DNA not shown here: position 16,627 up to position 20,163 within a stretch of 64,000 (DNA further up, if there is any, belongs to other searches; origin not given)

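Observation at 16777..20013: Fourth, distant copy of the Cys-rich family (1078 aa), closest to member 4 and sharing its low-complexity N-terminal domain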

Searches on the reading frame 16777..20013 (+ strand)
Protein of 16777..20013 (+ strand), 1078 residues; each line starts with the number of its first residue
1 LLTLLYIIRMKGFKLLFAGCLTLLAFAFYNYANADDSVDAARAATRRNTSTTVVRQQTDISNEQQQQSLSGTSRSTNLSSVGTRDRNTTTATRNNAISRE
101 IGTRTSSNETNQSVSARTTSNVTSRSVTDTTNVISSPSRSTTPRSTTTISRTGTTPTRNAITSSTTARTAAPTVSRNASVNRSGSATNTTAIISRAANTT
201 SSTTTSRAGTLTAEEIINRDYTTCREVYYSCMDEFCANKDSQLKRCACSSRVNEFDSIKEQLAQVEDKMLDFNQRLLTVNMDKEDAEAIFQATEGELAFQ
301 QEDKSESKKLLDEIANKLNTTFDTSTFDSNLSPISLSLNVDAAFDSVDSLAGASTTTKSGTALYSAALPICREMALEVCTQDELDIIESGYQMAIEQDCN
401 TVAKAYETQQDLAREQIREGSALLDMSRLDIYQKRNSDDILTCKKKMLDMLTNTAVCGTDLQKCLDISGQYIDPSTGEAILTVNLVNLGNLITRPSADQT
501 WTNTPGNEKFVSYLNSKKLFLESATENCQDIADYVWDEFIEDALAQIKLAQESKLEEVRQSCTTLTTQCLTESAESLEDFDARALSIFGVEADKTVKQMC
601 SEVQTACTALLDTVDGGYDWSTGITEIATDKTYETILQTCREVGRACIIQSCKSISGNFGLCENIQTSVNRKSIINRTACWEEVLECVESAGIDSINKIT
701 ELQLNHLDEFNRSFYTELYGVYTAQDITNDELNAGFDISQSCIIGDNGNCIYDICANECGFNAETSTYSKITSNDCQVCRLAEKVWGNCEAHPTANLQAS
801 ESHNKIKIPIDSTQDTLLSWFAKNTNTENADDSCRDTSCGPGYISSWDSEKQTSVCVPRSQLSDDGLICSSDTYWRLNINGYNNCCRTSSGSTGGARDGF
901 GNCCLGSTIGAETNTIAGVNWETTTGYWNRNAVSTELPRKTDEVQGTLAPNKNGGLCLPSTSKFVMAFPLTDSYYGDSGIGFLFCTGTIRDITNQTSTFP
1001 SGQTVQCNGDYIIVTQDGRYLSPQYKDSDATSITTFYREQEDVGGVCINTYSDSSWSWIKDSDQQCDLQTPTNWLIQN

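Call 7: search_protein_families(library=pfam, proteins=[window:16777-20013:+], max_evalue=1)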
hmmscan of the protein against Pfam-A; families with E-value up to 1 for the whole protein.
window:16777-20013:+ (1078 aa): 2 families
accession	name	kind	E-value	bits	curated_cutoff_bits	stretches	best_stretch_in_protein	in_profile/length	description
PF05325.16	DUF730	-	0.053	14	32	1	218-275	34-93/122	Protein of unknown function (DUF730)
PF22251.1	PFF1_TM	-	0.24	11.3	32.3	1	3-135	95-226/300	Vacuolar membrane protease, transmembrane domain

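Call 8: search_protein_families(library=ncbifam, proteins=[window:16777-20013:+], max_evalue=1)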
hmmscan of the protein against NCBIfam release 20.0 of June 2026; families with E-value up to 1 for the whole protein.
window:16777-20013:+ (1078 aa): 1 family
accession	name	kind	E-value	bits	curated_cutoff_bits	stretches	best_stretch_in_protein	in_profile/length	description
NF005715.0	PRK07530.1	equivalog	0.2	11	420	1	33-131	35-128/292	3-hydroxybutyryl-CoA dehydrogenase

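Call 9: find_homologous_proteins(query=window:16777-20013:+, max_evalue=0.001)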
Query window:16777-20013:+ (1078 aa): 962 proteins with E <= 0.001 among 8000 candidates; the best 120 are listed.
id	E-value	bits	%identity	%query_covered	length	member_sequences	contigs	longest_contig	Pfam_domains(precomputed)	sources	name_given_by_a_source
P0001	0.0e+0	2383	100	99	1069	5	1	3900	-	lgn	-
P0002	0.0e+0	1704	72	99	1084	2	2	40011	-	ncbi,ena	-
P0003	0.0e+0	1655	69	99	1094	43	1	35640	-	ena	-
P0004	0.0e+0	1643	69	100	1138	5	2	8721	-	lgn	-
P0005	0.0e+0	1634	69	99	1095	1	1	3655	-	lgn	-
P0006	0.0e+0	1625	71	99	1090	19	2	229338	-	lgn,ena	-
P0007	0.0e+0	1619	70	100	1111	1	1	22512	-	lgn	-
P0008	0.0e+0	1615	70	99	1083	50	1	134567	-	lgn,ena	-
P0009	0.0e+0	1605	69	99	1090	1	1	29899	-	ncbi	-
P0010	0.0e+0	1563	68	99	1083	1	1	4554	-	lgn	-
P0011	0.0e+0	1488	65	99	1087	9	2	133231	-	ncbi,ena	-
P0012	0.0e+0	1487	64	99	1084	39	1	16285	-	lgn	-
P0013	0.0e+0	1483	65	99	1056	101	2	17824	-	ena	-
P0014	0.0e+0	1456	64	99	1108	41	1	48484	-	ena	-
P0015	0.0e+0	1432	64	99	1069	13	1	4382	-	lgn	-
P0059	0.0e+0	1140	54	99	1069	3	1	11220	-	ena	-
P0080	0.0e+0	1069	63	76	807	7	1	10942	-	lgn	-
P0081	0.0e+0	1069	63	74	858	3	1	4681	-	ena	-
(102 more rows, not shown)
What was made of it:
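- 16804..20013 (+): M1 gene (1069 aa plus stop). The ORF as listed starts at TTG 16777, but the ATG at 16804 is the likely start. P0001 is 100% identical and 1069 aa long (call 9).
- Checked: The real start is almost certainly the ATG at 16804, giving 1069 aa, as in the identical database protein P0001 (call 9).
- There are 962 database homologues (call 9).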

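Call 11: find_related_loci(query=window:16804-20013:+, collection=genome_contigs, flank=6000)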
Query window:16804-20013:+ (1069 aa) in genome_contigs; peptide patterns used: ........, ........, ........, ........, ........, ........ (x = any residue, [..] = any of these).
269 stretches matched a pattern; 258 encode a relative of the query (tblastn E <= 1e-3); the best 80 are kept; 80 distinct loci.
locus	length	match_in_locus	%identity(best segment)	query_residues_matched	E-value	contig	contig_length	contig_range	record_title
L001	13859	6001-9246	72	1-1068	0e+0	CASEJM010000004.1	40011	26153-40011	uncultured proteobacterium isolate Batch3_idba_bin.193 genome assembly, contig: Batch3_idba_bin.193.fa_k87_1139185, whol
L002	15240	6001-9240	68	1-1068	0e+0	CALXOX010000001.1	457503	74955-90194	MAG: uncultured Alphaproteobacteria bacterium isolate BRZ_MD__bin1 genome assembly, contig: BRZ_MD__NODE_4_length_457503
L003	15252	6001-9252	71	1-1067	0e+0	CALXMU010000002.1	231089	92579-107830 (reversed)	MAG: uncultured Alphaproteobacteria bacterium isolate BRZ_MD__bin57 genome assembly, contig: BRZ_MD__NODE_45_length_2310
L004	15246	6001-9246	65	1-1068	0e+0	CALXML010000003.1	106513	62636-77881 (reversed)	MAG: uncultured Alphaproteobacteria bacterium isolate BRZ_KL__bin36 genome assembly, contig: BRZ_KL__NODE_141_length_106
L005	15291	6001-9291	66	1-1068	0e+0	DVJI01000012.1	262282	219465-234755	MAG TPA_asm: Candidatus Enterousia intestinigallinarum isolate ChiGjej3B3-5194 ChiGjej3B3M5__C728095_L262282_SRR6323341,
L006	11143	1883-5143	69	1-1067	0e+0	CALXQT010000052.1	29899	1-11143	MAG: uncultured Alphaproteobacteria bacterium isolate E20__bin73 genome assembly, contig: E20__k127_5684341, whole genom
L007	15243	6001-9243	64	1-1067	0e+0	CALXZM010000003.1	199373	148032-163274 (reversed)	MAG: uncultured Alphaproteobacteria bacterium isolate BRZ_LB__bin18 genome assembly, contig: BRZ_LB__NODE_51_length_1993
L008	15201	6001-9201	64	1-1067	0e+0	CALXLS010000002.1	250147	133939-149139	MAG: uncultured Alphaproteobacteria bacterium isolate BRZ_DL__bin85 genome assembly, contig: BRZ_DL__NODE_35_length_2501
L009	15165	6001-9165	65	1-1068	0e+0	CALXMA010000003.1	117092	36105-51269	MAG: uncultured Alphaproteobacteria bacterium isolate BRZ_IT__bin13 genome assembly, contig: BRZ_IT__NODE_117_length_117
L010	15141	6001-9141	65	1-1067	0e+0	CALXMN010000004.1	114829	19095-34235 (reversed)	MAG: uncultured Alphaproteobacteria bacterium isolate BRZ_KQ__bin82 genome assembly, contig: BRZ_KQ__NODE_305_length_114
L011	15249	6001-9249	70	1-1068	0e+0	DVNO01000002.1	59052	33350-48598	MAG TPA_asm: Candidatus Enterousia avicola isolate CHK136-897 CHK136__C18508_L59052_ERR2241905, whole genome shotgun seq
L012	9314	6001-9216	61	1-1067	0e+0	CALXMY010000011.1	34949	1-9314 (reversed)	MAG: uncultured Alphaproteobacteria bacterium isolate BRZ_RP__bin67 genome assembly, contig: BRZ_RP__NODE_1653_length_34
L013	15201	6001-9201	64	1-1067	0e+0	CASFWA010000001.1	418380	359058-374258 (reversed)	uncultured proteobacterium isolate A86_L4_360360_idba_bin.28 genome assembly, contig: A86_L4_360360_idba_bin.28.fa_scaff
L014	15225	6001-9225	60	1-1050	0e+0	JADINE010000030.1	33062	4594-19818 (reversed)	MAG: Candidatus Enterousia excrementavium isolate B1-16210 B1M03__C265001_L33062_SRR9113712, whole genome shotgun sequen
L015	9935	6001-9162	61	1-1068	0e+0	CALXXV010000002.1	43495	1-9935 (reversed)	MAG: uncultured Alphaproteobacteria bacterium isolate E08__bin46 genome assembly, contig: E08__k127_7808958, whole genom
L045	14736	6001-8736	52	1-1016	0e+0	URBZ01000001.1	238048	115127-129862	uncultured Rickettsiales bacterium isolate UMGS860 genome assembly, contig: NODE_4_length_238048_cov_6.154912, whole gen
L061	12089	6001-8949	47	20-1069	0e+0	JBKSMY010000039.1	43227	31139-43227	MAG: Alphaproteobacteria bacterium isolate KS320-82 k141_263581, whole genome shotgun sequence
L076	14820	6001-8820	47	1-1026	0e+0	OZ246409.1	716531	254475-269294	MAG: uncultured Muribaculaceae bacterium isolate SRP089250_co1_503 genome assembly, chromosome: 1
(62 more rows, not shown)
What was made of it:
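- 16804..20013 (+): Orthologues occur in 80 species-level genomes (call 11).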

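Call 32: search_solved_structures(query=A1, max_evalue=1)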
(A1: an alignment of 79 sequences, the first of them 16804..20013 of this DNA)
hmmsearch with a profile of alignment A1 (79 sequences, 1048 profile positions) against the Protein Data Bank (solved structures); distinct sequences matched with E-value up to 1: 0.
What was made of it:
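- On Chlamydial OmcB/OmcA cysteine-rich envelope proteins: No such hit in Pfam or NCBIfam at E<=1 (calls 7, 8), and none in the PDB profile search (call 32).
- Closest known: Chlamydial cysteine-rich envelope proteins. Different: There is no sequence homology (calls 7, 8, 32).
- Tried and rejected: PDB by sequence: a PDB sequence-profile search gave 0 hits (call 32).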

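Call 33: search_protein_families(library=phrogs, proteins=[window:16804-20013:+], max_evalue=0.01)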
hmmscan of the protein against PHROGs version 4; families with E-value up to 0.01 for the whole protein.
window:16804-20013:+ (1069 aa): 0 families

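Call 36: predict_structure(alignment_id=A1)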
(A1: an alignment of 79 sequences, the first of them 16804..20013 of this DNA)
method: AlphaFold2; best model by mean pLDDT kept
length: 1069 residues; sequences in the alignment: 79
mean_pLDDT: 63.3   pTM: 0.39
mean pLDDT of the five models: 63.3, 61.9, 61.2, 60.7, 56.2
residues with pLDDT >= 90: 144; 70-90: 335; 50-70: 252; < 50: 338
segments of 3 or more residues with pLDDT < 50: 1-3, 15-210, 230-238, 271-273, 276-285, 290-294, 309-349, 419-429, 442-478, 519-522, 572-584
pLDDT, mean of each block of 10 residues (from residue 1): 52 47 33 31 25 25 28 26 27 24 28 30 30 29 30 28 28 27 30 31 43 74 66 47 59 68 58 49 49 53 55 42 33 37 42 67 78 79 74 73 72 54 43 56 45 42 41 46 65 70 66 52 60 69 67 70 60 46 54 65 55 64 83 88 66 66 80 90 83 84 88 85 76 73 90 85 90 92 78 85 87 87 75 66 68 80 88 87 87 92 92 90 88 89 92 91 87 91 63 76 92 81 84 74 89 85 90
secondary structure, 60 per line:
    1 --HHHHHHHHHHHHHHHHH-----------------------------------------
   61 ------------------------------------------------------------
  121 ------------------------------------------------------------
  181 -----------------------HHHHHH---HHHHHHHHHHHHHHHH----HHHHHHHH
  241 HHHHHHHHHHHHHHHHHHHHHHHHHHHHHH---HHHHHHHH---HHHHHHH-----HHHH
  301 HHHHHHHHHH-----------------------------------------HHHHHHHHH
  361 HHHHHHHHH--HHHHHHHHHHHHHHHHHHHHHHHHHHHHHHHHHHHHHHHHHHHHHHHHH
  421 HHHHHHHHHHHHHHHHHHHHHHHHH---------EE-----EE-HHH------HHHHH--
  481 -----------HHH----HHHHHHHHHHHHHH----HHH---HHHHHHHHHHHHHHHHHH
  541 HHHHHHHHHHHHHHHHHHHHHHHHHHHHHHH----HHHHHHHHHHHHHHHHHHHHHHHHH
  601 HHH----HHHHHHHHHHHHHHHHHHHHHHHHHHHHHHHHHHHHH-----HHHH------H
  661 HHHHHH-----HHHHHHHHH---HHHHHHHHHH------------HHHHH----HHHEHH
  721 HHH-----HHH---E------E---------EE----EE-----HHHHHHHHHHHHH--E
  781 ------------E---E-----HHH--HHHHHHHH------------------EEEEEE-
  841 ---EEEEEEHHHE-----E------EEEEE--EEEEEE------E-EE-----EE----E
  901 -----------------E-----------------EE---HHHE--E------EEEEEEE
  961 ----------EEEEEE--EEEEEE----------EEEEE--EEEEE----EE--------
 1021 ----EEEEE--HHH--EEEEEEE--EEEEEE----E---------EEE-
elements in order (helices of 4 or more, strands of 3 or more residues): H3-19 H204-209 H213-228 H233-270 H274-281 H285-291 H297-310 H352-369 H372-445 H474-478 H499-512 H523-571 H576-603 H608-644 H650-653 H660-666 H672-680 H684-693 H706-710 H719-723 H765-777 H808-815 E834-839 E844-849 E866-870 E873-878 E954-960 E971-976 E979-984 E995-999 E1002-1006 E1025-1029 E1037-1043 E1046-1051 E1066-1068
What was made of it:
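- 16804..16878 (+): Sec-type signal peptide (residues 1-25, cleavage ANA|DD). It is a predicted helix in the AF2 model (call 36).
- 16879..17418 (+): Disordered polycationic Thr/Ser/Ala/Arg-rich tract (residues 26-205). pLDDT 24-33 (call 36).
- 17419..18843 (+): Conserved α-helical Cys-stapled core (residues 206-680). About residues 215-655 are shared with all four paralogs. It contains the CMDEFC...CACS signature and recurrent CX6C pairs. AF2 shows long helices with pLDDT 45-80 (call 36).
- On Helicobacter Hcp / SEL1-like repeat proteins: The helices are long and continuous (call 36).
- Closest known: Helicobacter cysteine-rich proteins. Different: The helices are much longer, up to about 74 residues (call 36).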

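Call 39: fold_search(model_id=the predicted structure, library=pdb)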
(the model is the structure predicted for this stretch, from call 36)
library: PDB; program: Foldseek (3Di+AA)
matches with E <= 10: 81; with E <= 0.001: 0
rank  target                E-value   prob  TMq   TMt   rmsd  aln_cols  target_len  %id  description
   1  8ove_A1               7.6e-01  0.06  0.05  0.12  14.7       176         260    8  CRYO-EM STRUCTURE OF TRYPANOSOMA BRUCEI PROCYCLIC FORM 80S RIBOSOME : TB11CS6H1 snoRNA mutant (released 2023-11-29)
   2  5xxu_E                9.3e-01  0.06  0.05  0.13  14.4       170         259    9  Small subunit of Toxoplasma gondii ribosome (released 2017-08-30)
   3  2b7m_A                1.0e+00  0.04  0.06  0.10  25.8       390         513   12  Crystal Structure of the S. cerevisiae Exocyst Component Exo70p (released 2005-11-15)
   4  7qix_G                1.3e+00  0.04  0.05  0.11  14.7       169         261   13  Specific features and methylation sites of a plant ribosome. 40S body ribosomal subunit. (released 2022-06-15)
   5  4ui9_K                1.3e+00  0.02  0.05  0.08  28.2       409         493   14  Atomic structure of the human Anaphase-Promoting Complex (released 2015-06-17)
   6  7mqa_LP               1.5e+00  0.02  0.06  0.09  26.3       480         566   13  Cryo-EM structure of the human SSU processome, state post-A1 (released 2021-09-22)
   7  8auv_A                1.7e+00  0.05  0.05  0.13  14.1       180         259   10  Cryo-EM structure of the plant 40S subunit (released 2023-06-07)
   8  7cgm_A                1.9e+00  0.03  0.07  0.14  20.6       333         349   12  Crystal Structure of PUF-8 in Complex with PBE-RNA (released 2021-07-07)
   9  7mvt_A                1.9e+00  0.02  0.05  0.04  29.3       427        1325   13  Crystal structure of the Chaetomium thermophilum Nup192-Nic96 complex (Nup192 residues 185-1756; Nic96 residues 187-30 (released 2022-06-15)
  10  4uje_BE               2.0e+00  0.02  0.05  0.12  15.3       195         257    9  Regulation of the mammalian elongation cycle by 40S subunit rolling: a eukaryotic-specific ribosome rearrangement (released 2014-07-16)
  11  8ga7                  2.1e+00  0.08  0.07  0.12  23.1       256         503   14  Geometrically programmable nanomaterial construction using regularized protein building blocks (released 2024-03-13)
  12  2b7m_D                2.1e+00  0.03  0.07  0.10  25.2       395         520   11  Crystal Structure of the S. cerevisiae Exocyst Component Exo70p (released 2005-11-15)
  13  7sqc_W1               2.2e+00  0.04  0.07  0.08  56.5       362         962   13  Ciliary C1 central pair apparatus isolated from Chlamydomonas reinhardtii (released 2022-04-13)
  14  4wng_A                2.2e+00  0.02  0.05  0.09  25.3       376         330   11  Crystal structure of the TPR domain of LGN in complex with Frmpd4/Preso1 at 2.1 Angstrom resolution (released 2015-09-16)
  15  2b7m_C                2.3e+00  0.02  0.07  0.10  25.1       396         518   11  Crystal Structure of the S. cerevisiae Exocyst Component Exo70p (released 2005-11-15)
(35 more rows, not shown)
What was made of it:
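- On Any solved or predicted viral fold (for the M1 tail): Foldseek on the PDB gives best E=0.76 (call 39).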

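Call 69: search_protein_families(library=pfam, proteins=[L004:10151-11380:+, L045:10209-11546:+, L076:9678-10700:+], max_evalue=1)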
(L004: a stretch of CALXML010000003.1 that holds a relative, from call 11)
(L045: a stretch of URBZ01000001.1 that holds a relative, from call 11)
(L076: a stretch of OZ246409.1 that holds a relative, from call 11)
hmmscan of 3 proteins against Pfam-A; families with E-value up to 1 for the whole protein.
L004:10151-11380:+ (410 aa): 1 family
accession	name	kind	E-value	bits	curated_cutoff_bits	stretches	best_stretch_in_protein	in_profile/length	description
PF07699.19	Ephrin_rec_like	-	0.48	10.7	23.1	2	80-115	3-35/48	Tyrosine-protein kinase ephrin type A/B receptor-like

L045:10209-11546:+ (446 aa): 2 families
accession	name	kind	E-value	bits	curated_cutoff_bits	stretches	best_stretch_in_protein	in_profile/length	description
PF07699.19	Ephrin_rec_like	-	3e-07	30.5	23.1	2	373-420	1-48/48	Tyrosine-protein kinase ephrin type A/B receptor-like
PF23091.2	TNFR_ELAPOR1_6th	-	0.00049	20.4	33.2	1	377-406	8-35/41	ELAPOR1-like, TNF receptor-like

L076:9678-10700:+ (341 aa): 0 families

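Call 81: search_dna_similar(query=window:16804-20010:+, collection=phages, mode=protein, max_evalue=0.001, max_rows=10)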
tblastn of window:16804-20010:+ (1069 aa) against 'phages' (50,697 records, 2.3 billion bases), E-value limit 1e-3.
No match.

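Call 82: search_dna_similar(query=window:16804-20010:+, collection=plasmids, mode=protein, max_evalue=0.001, max_rows=10)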
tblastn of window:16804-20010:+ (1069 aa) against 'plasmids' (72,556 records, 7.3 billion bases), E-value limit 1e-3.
No match.
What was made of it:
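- There are no phage or plasmid relatives (calls 81, 82).
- Tried and rejected: Mobile-element origin: tblastn against phages and plasmids found no match (calls 81, 82).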
